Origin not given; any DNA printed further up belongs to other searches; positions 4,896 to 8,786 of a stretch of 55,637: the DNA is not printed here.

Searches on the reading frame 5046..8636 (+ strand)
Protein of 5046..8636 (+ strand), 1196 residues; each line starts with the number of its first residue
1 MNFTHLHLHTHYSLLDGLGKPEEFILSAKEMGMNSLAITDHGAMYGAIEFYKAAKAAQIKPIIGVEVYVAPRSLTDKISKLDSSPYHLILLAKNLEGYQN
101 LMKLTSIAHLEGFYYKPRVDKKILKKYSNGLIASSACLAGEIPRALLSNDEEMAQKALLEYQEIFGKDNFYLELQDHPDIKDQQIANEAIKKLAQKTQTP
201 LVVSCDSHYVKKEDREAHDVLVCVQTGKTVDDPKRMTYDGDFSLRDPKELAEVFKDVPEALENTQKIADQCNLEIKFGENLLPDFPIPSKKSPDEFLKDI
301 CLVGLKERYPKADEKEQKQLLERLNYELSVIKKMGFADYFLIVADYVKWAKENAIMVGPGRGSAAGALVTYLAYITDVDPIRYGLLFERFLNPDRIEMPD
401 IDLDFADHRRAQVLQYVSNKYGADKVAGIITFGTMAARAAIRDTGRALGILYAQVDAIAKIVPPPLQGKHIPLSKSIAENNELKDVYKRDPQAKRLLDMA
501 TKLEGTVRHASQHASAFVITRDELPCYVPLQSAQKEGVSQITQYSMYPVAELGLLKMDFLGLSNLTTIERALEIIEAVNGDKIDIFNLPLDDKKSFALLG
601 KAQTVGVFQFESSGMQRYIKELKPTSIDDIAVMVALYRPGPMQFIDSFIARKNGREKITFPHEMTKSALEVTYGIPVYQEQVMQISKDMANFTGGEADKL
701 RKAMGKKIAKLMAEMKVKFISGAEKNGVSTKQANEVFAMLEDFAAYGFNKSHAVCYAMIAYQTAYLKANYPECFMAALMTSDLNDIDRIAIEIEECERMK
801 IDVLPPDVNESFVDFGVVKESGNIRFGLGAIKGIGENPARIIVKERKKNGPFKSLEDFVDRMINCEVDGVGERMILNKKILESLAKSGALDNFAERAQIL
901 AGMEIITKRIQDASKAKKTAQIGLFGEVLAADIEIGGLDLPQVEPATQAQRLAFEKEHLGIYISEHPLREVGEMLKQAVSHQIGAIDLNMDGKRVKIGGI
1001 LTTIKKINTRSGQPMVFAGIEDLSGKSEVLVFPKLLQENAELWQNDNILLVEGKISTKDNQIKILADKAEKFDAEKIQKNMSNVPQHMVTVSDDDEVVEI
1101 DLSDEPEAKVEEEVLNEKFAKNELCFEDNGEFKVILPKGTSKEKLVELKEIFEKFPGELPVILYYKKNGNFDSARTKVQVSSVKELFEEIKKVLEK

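Call 11: search_protein_families(library=pfam, proteins=[window:5046-8636:+])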
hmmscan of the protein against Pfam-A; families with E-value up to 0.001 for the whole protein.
window:5046-8636:+ (1196 aa): 7 families
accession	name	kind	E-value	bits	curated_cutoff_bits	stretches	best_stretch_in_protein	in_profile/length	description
PF07733.18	DNA_pol3_alpha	-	2.3e-97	326.1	23.9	1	296-561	2-260/260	Bacterial DNA polymerase III alpha NTPase domain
PF02811.25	PHP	-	2.4e-62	210.6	26.4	1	5-177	1-164/164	PHP domain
PF17657.6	DNA_pol3_finger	-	1.8e-61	206.8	22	1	564-727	1-166/166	Bacterial DNA polymerase III alpha subunit finger domain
PF14579.12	HHH_6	-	1.2e-25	90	25.6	1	800-898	1-89/90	Helix-hairpin-helix motif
PF01336.31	tRNA_anti-codon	-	3.3e-09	37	27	1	995-1070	1-73/75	OB-fold nucleic acid binding domain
PF12836.13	HHH_3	-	6.5e-05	23.4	27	1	829-859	17-47/65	Helix-hairpin-helix motif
PF04919.18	DUF655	-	0.00056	20.3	22.2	0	810-864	99-153/181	Protein of unknown function (DUF655)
